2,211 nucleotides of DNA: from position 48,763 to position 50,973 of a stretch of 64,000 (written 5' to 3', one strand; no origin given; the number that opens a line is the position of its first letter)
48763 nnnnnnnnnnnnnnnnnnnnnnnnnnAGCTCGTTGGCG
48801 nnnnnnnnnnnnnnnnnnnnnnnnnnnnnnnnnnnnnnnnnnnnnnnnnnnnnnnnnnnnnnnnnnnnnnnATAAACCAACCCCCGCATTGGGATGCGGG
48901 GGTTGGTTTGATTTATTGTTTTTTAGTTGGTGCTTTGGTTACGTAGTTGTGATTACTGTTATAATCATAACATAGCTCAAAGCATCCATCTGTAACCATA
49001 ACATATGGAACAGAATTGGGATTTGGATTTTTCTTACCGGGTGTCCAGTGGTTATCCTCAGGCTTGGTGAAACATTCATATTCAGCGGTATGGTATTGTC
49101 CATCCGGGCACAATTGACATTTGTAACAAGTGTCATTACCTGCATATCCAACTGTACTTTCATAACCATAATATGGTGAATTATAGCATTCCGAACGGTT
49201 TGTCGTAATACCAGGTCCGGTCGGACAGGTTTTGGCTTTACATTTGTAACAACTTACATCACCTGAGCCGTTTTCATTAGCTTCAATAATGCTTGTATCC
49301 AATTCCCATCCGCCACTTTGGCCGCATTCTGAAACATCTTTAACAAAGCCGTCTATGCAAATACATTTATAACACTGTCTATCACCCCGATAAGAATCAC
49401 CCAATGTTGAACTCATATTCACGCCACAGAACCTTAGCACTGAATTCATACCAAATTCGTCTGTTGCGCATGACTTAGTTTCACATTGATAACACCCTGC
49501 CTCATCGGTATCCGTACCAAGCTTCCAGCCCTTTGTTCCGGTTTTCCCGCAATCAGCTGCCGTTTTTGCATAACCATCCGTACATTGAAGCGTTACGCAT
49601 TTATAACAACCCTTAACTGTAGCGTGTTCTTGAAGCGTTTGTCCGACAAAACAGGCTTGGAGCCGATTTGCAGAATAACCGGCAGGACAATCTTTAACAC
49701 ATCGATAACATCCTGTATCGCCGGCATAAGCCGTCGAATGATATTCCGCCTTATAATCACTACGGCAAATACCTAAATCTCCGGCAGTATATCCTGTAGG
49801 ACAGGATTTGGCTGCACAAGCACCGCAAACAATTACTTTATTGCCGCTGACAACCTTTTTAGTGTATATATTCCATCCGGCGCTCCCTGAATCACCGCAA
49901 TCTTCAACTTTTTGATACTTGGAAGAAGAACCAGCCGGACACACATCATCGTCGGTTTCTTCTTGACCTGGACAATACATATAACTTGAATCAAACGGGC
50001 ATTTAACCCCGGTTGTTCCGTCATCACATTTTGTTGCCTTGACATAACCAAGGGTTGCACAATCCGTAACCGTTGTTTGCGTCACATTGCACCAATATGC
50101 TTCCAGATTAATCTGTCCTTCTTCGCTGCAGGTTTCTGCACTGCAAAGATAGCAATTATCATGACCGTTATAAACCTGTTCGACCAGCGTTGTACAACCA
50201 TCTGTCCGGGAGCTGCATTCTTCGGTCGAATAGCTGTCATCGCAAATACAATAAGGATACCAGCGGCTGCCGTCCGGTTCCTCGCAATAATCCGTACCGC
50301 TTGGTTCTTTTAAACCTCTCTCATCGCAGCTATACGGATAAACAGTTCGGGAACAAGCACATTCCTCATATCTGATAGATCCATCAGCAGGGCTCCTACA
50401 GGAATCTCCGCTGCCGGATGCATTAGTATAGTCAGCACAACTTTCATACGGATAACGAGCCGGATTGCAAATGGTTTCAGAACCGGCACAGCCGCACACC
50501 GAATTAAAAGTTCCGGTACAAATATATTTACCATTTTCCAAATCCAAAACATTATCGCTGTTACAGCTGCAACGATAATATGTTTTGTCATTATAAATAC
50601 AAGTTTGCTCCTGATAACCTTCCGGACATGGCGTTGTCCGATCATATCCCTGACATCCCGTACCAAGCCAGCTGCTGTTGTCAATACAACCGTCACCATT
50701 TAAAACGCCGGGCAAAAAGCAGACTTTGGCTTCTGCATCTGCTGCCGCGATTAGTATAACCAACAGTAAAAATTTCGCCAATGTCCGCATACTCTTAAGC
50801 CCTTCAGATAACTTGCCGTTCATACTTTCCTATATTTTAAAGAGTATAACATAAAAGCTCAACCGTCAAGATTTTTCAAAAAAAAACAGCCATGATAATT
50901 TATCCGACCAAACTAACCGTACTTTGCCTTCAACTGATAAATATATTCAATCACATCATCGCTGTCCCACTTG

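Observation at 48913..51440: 636-aa secreted protein built from GCYKC-type Cys-rich tandem modules, with a dedicated TlpA-like disulfide oxidoreductase upstream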

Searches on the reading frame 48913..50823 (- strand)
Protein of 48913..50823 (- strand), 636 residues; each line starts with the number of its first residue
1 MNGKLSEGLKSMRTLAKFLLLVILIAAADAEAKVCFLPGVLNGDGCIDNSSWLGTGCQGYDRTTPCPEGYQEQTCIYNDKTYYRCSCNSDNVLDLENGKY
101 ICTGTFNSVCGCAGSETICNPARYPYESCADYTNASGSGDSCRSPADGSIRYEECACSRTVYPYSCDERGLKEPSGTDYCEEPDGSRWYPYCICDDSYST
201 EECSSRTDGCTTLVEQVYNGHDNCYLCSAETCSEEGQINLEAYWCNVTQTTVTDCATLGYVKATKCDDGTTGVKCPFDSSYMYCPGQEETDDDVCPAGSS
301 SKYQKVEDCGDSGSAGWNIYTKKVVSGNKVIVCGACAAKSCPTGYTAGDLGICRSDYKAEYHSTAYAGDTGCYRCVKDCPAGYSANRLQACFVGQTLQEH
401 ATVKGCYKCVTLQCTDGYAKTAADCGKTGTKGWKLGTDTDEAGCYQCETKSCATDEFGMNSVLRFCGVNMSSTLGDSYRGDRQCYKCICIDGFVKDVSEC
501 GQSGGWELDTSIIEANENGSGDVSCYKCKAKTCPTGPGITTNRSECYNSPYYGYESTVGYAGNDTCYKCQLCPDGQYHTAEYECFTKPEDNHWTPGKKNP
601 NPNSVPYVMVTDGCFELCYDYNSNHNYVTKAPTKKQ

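Call 3: search_protein_families(library=pfam, proteins=[window:48913-50823:-], max_evalue=1)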
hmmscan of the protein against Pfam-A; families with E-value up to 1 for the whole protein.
window:48913-50823:- (636 aa): 1 family
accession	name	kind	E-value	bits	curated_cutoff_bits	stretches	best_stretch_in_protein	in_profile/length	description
PF23945.1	DUF7279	-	0.02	15.3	24.5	0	503-531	8-36/53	Family of unknown function (DUF7279)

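Call 4: search_protein_families(library=ncbifam, proteins=[window:48913-50823:-], max_evalue=1)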
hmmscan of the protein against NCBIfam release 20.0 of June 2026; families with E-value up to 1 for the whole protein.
window:48913-50823:- (636 aa): 0 families

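Call 6: find_homologous_proteins(query=window:48913-50823:-, max_evalue=0.001)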
Query window:48913-50823:- (636 aa): 40 proteins with E <= 0.001 among 7452 candidates.
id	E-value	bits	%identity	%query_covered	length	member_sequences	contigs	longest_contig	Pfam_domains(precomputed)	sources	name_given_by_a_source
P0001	0.0e+0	1503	100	100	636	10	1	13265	-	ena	-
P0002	0.0e+0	1177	82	98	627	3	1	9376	-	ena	-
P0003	0.0e+0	1109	65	98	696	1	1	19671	-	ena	-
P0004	2.2e-176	607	93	44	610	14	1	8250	-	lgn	-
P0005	7.1e-113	397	65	43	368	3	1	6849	-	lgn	-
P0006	1.4e-110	389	61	44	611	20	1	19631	-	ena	-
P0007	2.0e-98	349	57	46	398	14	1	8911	-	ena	-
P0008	2.2e-83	299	43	53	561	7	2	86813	-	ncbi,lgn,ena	-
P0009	1.3e-81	293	47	46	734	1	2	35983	-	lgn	-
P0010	8.8e-80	287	50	43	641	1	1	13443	-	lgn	-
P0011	1.5e-67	247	33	80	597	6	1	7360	-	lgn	-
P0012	2.3e-67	246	44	43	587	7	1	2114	-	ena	-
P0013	7.1e-67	245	44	43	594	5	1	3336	-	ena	-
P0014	8.5e-67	244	44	43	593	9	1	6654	-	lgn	-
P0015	1.3e-65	241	43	43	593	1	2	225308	-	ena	-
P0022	4.9e-65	239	43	43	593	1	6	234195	-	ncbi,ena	-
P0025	1.3e-62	231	36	75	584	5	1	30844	-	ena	-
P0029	4.8e-53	199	34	69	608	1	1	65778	-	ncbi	-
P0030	3.5e-51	193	36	59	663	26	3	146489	-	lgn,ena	-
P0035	3.5e-26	110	34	36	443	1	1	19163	-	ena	-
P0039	3.2e-12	64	29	74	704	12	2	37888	-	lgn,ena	-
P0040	9.0e-6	43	47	13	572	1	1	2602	-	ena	-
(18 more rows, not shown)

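Call 7: search_solved_structures(query=window:48913-50823:-, max_evalue=1, show_alignments=2)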
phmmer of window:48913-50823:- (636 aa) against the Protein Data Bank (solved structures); distinct sequences matched with E-value up to 1: 0.

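Call 10: list_cluster_members(proteins=[P0001, P0008, P0022, P0029])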
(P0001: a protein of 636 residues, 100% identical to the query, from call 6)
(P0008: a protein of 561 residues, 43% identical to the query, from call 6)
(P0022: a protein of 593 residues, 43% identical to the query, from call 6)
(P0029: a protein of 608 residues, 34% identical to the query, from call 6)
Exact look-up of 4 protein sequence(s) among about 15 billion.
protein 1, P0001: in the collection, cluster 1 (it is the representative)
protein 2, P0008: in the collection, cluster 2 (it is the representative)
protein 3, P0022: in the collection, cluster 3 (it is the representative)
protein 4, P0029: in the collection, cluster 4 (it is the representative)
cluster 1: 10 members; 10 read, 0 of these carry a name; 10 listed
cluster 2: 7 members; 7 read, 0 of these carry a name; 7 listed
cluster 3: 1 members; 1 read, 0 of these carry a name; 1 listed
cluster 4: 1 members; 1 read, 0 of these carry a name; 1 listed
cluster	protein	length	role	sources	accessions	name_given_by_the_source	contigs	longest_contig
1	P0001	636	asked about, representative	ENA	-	-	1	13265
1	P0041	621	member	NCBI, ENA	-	-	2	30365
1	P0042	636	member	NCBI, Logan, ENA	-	-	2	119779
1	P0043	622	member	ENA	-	-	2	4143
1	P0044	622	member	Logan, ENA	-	-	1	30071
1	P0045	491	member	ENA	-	-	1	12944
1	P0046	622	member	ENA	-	-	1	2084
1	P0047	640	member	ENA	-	-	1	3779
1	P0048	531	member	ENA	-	-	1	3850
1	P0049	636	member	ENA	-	-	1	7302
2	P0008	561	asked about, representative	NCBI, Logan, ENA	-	-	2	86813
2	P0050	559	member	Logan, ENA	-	-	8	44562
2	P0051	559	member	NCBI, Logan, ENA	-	-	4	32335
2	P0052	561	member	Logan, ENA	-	-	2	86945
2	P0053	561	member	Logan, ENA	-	-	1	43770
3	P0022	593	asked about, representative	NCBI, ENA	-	-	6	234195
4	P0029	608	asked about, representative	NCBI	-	-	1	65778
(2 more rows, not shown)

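Call 18: search_protein_families(library=pfam, proteins=[P0003, P0035, P0040, P0039, P0010, P0009, P0004], max_evalue=1)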
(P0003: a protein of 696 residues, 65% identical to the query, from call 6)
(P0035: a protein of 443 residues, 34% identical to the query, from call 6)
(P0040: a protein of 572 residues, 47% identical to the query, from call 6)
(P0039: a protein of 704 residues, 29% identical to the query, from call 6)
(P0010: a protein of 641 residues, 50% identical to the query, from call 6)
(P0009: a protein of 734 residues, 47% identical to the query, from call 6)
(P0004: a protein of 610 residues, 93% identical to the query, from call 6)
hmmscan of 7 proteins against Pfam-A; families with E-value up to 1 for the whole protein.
P0003 (696 aa): 0 families

P0035 (443 aa): 0 families

P0040 (572 aa): 0 families

P0039 (704 aa): 1 family
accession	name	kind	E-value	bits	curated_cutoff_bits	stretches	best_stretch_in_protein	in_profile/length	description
PF12662.13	cEGF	-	0.018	15.3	26.6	2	193-209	3-20/24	Complement Clr-like EGF-like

P0010 (641 aa): 0 families

P0009 (734 aa): 0 families

P0004 (610 aa): 2 families
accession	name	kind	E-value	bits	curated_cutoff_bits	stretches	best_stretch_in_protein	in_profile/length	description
PF24512.1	DUF7592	-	0.034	14.6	27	1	18-53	36-71/85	Domain of unknown function (DUF7592)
PF22897.2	TIL_2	-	0.81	9.9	24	1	350-382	7-42/44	TIL-like domain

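Call 41: search_protein_representatives(alignment_id=A1)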
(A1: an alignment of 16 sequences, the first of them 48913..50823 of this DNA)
Query: 16 sequences, 600 profile positions. Proteins with E-value up to 0.001 (for the whole library): 235; up to 1e-10: 95; up to 1e-30: 55. The best 150 are listed.
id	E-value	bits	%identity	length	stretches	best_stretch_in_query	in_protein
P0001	1.6e-213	727.7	-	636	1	2-591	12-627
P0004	1.4e-175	602.4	-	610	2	2-290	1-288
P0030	6.7e-170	583.6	-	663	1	1-573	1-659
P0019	2.3e-167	575.3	-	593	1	1-575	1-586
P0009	5.1e-162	557.6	-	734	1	1-563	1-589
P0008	9.6e-162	556.7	-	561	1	1-597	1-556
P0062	6.1e-136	471.5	-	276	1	1-278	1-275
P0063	2.0e-132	459.9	-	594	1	1-500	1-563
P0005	1.8e-113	397.3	-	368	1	2-348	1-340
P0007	2.4e-106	373.7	-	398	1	2-322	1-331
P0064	5.4e-105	369.3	-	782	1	1-419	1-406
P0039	1.1e-104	368.2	-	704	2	1-453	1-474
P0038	1.9e-94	334.4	-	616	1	1-489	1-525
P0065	4.7e-86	306.7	-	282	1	1-278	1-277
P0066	1.6e-85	305.0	-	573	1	1-285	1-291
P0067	1.1e-83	298.9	-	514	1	1-419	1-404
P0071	6.1e-78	279.9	-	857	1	1-455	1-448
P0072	4.4e-68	247.4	-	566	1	1-280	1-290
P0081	1.1e-58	216.3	-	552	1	7-280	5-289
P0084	3.3e-51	191.6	-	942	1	1-362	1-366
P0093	2.4e-40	155.8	-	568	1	3-291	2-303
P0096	1.4e-37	146.6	-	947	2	1-412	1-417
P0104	1.2e-30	123.8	-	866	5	235-432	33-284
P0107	1.2e-22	97.4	-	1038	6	286-404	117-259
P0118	9.2e-17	77.9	-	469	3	221-284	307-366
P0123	4.0e-14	69.2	-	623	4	294-432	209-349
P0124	4.1e-14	69.1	-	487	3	294-419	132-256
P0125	6.9e-14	68.4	-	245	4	234-279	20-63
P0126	8.0e-14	68.2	-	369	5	294-422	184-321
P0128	1.3e-13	67.5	-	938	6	304-438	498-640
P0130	2.5e-13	66.5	-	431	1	43-376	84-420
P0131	1.3e-12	64.1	-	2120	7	286-440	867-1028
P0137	6.0e-12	62.0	-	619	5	235-282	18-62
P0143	1.1e-10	57.7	-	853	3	296-475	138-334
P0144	1.6e-10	57.3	-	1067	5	235-357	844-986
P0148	3.8e-10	56.0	-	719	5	287-426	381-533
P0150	4.5e-10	55.8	-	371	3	244-286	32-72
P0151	1.2e-09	54.3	-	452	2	191-277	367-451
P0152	1.7e-09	53.8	-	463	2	94-378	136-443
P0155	2.5e-09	53.3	-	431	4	242-278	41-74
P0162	5.4e-09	52.2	-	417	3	296-384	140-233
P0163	5.7e-09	52.1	-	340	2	287-405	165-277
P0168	2.1e-08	50.2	-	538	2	99-347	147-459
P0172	6.2e-08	48.7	-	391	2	200-277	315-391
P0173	1.2e-07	47.8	-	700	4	304-450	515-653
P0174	1.2e-07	47.7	-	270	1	239-442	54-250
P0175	1.9e-07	47.1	-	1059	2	276-435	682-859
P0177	2.8e-07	46.6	-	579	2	202-409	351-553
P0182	6.2e-07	45.4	-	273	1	208-279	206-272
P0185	7.4e-07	45.2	-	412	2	244-339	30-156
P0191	2.3e-06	43.5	-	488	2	242-387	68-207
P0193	3.6e-06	42.9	-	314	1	205-277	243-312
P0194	3.8e-06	42.8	-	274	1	241-347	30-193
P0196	4.0e-06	42.8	-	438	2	241-278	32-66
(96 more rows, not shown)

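Call 42: search_protein_families(library=pfam, proteins=[P0104, P0107, P0125, P0137, P0150, P0155, P0131, P0144, P0118, P0175], max_evalue=0.01)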
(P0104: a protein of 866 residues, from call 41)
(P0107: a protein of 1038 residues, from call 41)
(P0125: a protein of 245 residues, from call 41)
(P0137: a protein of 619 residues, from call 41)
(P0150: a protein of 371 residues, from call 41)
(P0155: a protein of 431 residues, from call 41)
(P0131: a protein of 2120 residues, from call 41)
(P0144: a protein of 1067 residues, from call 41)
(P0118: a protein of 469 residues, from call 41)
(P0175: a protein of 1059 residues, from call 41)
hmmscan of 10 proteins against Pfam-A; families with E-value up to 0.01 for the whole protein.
P0104 (866 aa): 0 families

P0107 (1038 aa): 1 family
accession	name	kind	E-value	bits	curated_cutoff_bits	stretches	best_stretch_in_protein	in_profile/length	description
PF04385.20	FAINT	-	1.3e-05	25.5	20.7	0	241-266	31-56/78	Domain of unknown function, DUF529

P0125 (245 aa): 0 families

P0137 (619 aa): 0 families

P0150 (371 aa): 1 family
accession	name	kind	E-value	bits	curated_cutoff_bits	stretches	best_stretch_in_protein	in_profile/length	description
PF07484.17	Collar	-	9.3e-22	77.2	24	1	75-130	1-57/57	Phage Tail Collar Domain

P0155 (431 aa): 0 families

P0131 (2120 aa): 1 family
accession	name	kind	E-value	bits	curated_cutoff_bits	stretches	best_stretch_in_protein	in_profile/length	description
PF03797.25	Autotransporter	-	3.5e-17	63.5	26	1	1864-2101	10-255/255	Autotransporter beta-domain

P0144 (1067 aa): 0 families

P0118 (469 aa): 0 families

P0175 (1059 aa): 0 families

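Call 47: find_encoding_contigs(protein=P0025, flank=6000, max_places=2)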
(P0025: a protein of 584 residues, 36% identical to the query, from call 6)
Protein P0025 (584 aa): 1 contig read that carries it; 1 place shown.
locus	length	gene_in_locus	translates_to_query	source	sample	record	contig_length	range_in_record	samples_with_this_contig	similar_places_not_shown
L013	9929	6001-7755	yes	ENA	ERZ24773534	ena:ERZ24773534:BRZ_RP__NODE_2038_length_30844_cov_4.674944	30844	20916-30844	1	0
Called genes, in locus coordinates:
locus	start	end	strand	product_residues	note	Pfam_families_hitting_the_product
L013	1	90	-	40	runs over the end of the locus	-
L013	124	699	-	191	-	PF00881:Nitroreductase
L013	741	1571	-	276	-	PF05045:RgpF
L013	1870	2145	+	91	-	-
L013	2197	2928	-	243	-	PF01027:Bax1-I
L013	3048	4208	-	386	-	PF00155:Aminotran_1_2, PF01041:DegT_DnrJ_EryC1, PF01212:Beta_elim_lyase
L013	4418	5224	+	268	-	PF04333:MlaA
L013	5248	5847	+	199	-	PF05494:MlaC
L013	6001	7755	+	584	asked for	-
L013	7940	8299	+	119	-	-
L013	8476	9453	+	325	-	PF01210:NAD_Gly3P_dh_N, PF07479:NAD_Gly3P_dh_C, PF20618:GPD_NAD_C_bact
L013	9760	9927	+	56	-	?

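Call 48: find_encoding_contigs(protein=P0039, flank=6000, max_places=2)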
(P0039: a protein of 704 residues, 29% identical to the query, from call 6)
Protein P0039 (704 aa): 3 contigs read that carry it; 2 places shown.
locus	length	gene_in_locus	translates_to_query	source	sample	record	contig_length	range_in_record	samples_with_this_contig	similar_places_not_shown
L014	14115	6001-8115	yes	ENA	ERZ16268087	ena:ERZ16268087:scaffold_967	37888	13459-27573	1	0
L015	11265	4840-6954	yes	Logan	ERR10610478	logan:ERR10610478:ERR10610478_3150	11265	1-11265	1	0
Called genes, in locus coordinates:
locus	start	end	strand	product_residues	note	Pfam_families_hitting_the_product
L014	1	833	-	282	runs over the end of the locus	PF02086:MethyltransfD12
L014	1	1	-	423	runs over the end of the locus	PF22515:DUF6996, PF22518:DUF6997, PF23871:DUF7226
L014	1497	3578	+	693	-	-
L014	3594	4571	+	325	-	PF01207:Dus, PF00977:His_biosynth (weak), PF04131:NanE (weak)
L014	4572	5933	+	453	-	PF01488:Shikimate_DH (faint), PF02254:TrkA_N, PF03435:Sacchrp_dh_NADP (faint), PF13241:NAD_binding_7 (faint), PF02254:TrkA_N, PF02080:TrkA_C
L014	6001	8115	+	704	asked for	-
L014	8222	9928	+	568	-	PF00884:Sulfatase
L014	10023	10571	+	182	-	PF02870:Methyltransf_1N, PF01035:DNA_binding_1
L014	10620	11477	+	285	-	-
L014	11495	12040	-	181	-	PF13527:Acetyltransf_9, PF00583:Acetyltransf_1, PF13673:Acetyltransf_10 (weak), PF13508:Acetyltransf_7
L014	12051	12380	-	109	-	PF01638:HxlR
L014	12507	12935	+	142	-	PF00190:Cupin_1 (weak), PF05899:Cupin_3, PF07883:Cupin_2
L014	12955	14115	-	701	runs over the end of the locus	PF02922:CBM_48, PF00128:Alpha-amylase, PF21331:Isoamylase_C (weak)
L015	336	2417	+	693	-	-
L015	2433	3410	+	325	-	PF01207:Dus, PF00977:His_biosynth (weak), PF04131:NanE (weak)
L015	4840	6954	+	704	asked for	-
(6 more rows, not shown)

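Call 50: find_encoding_contigs(protein=P0035, flank=6000, max_places=2)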
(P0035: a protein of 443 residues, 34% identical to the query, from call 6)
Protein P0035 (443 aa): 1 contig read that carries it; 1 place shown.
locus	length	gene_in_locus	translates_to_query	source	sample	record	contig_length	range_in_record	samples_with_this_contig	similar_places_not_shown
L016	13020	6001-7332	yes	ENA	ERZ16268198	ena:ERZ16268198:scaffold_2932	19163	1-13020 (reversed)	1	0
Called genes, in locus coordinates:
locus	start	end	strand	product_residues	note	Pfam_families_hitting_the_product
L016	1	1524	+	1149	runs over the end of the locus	PF23357:DUF7088, PF09822:ABC_transp_aux, PF14238:DUF4340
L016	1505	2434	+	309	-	PF01545:Cation_efflux, PF16916:ZT_dimer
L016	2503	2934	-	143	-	-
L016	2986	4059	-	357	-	PF21016:RlmN_N, PF04055:Radical_SAM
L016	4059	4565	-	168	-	PF06776:IalB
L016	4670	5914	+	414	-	PF01743:PolyA_pol, PF12627:PolyA_pol_RNAbd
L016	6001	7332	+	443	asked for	-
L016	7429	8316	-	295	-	PF02195:ParB_N, PF17762:HTH_ParB, PF23552:ParB_C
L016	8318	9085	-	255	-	PF00142:Fer4_NifH (weak), PF01656:CbiA, PF02374:ArsA_ATPase (weak), PF06564:CBP_BcsQ, PF09140:MipZ, PF10609:ParA, PF13614:AAA_31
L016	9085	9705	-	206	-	PF02527:GidB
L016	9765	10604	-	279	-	PF02811:PHP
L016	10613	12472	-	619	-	PF01134:GIDA, PF07992:Pyr_redox_2 (faint), PF12831:FAD_oxidored, PF21680:GIDA_C_1st, PF13932:SAM_GIDA_C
